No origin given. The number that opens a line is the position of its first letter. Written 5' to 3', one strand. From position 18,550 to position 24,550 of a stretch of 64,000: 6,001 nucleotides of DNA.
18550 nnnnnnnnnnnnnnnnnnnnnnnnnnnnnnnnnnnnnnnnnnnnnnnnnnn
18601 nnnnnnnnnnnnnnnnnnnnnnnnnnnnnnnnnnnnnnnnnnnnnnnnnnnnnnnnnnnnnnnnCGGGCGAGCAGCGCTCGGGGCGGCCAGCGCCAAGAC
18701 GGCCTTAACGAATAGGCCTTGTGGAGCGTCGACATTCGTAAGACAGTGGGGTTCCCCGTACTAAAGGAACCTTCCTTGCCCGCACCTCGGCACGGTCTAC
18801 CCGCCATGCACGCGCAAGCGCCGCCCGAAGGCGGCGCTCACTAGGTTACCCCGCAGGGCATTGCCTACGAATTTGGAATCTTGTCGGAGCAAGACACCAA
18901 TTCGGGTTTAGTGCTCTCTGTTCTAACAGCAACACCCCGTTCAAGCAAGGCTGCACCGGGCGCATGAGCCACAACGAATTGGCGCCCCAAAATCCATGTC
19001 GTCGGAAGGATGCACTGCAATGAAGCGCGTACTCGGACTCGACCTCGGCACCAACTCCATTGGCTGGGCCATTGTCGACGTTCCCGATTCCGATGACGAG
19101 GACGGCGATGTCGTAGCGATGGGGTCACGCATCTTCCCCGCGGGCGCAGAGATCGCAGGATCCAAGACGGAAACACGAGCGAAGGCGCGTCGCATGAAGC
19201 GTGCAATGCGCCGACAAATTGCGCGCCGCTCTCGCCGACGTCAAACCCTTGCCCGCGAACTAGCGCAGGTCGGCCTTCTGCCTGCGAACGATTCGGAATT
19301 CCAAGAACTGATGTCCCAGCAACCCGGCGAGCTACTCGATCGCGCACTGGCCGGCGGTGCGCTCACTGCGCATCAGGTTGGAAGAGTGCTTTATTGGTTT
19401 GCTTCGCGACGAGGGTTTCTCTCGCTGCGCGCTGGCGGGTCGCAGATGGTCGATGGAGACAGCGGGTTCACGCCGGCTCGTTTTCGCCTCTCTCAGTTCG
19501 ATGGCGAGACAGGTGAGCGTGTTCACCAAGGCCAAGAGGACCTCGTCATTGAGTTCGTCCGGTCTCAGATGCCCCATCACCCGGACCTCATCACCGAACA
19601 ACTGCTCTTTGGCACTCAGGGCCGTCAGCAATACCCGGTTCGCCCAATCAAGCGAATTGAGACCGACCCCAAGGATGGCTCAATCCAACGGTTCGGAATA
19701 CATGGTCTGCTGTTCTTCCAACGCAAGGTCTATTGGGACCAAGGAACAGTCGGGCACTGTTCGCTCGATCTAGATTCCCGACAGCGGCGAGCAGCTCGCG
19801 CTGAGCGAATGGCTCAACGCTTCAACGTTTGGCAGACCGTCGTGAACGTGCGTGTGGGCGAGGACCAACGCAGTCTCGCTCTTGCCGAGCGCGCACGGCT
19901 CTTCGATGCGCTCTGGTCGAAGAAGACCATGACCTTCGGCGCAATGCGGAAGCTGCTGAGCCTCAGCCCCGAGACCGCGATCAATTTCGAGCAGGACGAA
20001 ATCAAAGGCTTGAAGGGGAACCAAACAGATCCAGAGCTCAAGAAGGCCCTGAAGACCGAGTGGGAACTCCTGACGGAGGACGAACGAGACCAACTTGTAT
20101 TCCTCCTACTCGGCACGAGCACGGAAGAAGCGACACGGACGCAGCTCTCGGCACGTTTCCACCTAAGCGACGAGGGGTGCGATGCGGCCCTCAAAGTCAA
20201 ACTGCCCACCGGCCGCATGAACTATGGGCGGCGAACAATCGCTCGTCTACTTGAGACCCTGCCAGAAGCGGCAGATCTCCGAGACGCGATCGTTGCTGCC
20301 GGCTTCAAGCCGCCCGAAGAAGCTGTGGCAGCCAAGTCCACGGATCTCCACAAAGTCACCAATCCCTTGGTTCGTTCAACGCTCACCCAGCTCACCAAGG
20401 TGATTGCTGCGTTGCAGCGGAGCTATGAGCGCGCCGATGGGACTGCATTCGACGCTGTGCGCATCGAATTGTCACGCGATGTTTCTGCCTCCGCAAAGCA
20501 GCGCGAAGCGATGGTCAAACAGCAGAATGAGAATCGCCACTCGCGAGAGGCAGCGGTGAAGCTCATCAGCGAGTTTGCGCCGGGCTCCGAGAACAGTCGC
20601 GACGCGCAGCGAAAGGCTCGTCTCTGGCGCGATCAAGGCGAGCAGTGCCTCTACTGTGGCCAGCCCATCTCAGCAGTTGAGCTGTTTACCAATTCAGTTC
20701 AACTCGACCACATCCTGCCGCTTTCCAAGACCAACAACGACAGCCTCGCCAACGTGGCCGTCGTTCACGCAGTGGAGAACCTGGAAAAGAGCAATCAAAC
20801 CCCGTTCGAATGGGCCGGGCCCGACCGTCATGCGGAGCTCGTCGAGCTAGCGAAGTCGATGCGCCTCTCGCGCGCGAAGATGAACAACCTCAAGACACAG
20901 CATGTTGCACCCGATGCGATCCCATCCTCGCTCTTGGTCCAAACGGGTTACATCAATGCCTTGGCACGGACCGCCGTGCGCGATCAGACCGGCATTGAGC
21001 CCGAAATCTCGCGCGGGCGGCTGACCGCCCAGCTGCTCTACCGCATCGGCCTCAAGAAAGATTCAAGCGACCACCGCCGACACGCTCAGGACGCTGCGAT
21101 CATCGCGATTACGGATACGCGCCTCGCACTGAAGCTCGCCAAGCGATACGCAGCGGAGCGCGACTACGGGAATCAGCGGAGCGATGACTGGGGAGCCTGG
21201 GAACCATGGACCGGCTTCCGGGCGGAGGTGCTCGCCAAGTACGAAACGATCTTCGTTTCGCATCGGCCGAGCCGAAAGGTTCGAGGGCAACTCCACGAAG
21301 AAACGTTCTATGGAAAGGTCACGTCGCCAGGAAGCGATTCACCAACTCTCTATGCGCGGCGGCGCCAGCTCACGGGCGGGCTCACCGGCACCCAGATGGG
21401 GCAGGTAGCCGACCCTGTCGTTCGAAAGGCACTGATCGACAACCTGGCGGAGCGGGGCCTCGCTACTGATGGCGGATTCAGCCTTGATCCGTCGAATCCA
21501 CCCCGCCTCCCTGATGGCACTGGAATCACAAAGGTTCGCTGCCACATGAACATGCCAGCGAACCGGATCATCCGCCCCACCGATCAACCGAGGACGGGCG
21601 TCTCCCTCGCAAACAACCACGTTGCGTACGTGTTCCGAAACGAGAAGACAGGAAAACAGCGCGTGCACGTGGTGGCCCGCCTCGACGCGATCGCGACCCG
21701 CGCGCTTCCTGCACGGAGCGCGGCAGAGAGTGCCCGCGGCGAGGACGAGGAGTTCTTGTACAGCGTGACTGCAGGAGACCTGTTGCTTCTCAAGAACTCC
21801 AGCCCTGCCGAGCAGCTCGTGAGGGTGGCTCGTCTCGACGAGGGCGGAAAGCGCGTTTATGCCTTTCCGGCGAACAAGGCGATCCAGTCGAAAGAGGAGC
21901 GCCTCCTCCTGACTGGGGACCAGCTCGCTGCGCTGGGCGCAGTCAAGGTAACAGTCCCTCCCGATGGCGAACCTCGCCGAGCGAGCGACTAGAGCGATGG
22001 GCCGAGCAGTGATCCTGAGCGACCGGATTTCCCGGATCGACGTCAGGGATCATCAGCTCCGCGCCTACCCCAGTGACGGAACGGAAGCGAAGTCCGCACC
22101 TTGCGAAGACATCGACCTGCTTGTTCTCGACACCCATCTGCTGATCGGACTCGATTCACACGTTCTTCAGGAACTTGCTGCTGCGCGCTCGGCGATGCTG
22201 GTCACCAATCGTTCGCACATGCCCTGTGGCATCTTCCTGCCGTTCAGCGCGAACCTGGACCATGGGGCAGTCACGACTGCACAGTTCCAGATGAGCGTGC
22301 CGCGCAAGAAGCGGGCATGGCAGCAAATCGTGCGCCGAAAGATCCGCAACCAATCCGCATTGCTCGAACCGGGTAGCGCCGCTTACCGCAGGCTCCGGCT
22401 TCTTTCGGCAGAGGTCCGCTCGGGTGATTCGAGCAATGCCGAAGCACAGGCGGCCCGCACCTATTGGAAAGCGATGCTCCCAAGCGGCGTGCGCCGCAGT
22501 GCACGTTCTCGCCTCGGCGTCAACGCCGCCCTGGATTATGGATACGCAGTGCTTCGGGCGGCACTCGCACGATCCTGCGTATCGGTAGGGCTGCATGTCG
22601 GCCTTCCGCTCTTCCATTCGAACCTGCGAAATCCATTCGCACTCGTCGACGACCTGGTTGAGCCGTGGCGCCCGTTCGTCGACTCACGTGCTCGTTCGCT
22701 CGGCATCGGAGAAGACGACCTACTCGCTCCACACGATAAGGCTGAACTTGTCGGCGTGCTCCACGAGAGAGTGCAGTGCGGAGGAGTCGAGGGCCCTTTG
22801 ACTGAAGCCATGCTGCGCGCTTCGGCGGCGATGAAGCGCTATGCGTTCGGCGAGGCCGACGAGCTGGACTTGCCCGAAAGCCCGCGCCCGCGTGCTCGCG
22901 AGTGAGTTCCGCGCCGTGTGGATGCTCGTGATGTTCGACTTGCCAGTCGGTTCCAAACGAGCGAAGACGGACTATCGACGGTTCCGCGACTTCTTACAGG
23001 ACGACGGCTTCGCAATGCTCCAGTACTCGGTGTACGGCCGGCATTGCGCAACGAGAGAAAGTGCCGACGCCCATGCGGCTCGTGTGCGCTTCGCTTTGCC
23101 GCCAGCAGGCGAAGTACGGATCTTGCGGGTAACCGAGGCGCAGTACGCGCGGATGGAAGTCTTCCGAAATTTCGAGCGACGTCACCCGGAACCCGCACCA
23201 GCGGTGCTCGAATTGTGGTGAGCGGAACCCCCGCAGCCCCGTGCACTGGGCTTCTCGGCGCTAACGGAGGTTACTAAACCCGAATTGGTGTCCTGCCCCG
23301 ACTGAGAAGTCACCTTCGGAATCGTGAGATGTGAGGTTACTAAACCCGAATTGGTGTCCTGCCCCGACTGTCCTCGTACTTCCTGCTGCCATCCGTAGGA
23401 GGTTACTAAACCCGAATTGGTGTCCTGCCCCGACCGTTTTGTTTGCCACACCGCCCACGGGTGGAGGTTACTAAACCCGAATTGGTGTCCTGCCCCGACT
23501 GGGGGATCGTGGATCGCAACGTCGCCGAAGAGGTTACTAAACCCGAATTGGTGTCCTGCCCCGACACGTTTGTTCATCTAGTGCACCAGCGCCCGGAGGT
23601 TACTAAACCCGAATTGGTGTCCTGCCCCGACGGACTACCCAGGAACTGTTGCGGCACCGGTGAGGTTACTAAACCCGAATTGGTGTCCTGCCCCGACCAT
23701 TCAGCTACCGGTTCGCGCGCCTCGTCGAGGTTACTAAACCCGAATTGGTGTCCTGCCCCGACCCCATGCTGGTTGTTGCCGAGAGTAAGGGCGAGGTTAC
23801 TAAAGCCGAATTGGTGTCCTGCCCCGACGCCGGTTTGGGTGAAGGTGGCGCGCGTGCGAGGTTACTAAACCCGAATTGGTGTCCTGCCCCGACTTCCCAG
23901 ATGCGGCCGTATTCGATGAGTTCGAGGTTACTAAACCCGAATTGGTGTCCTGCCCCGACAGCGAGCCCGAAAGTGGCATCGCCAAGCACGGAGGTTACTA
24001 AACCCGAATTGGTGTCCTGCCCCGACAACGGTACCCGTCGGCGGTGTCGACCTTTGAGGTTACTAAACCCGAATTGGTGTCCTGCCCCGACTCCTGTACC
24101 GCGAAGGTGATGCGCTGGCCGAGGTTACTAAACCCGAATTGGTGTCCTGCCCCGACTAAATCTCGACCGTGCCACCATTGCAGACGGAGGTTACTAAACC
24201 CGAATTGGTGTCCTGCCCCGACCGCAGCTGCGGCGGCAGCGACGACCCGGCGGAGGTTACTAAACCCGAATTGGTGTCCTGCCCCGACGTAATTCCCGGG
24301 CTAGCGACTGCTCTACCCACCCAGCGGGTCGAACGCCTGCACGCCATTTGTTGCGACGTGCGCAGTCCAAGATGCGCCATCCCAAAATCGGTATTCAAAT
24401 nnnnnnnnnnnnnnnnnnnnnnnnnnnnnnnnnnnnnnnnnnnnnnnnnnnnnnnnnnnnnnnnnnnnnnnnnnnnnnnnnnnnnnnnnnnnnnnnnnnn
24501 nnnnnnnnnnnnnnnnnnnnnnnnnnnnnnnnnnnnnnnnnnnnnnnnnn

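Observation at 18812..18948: Divergent tracrRNA whose G:U wobbles fix the transcription direction of the whole RNA module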

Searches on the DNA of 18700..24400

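Call 71: search_rna_families(source=window, start=18700, end=24400, threshold=evalue, max_evalue=1)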
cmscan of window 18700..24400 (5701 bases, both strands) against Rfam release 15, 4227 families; matches with E-value up to 1: 0.
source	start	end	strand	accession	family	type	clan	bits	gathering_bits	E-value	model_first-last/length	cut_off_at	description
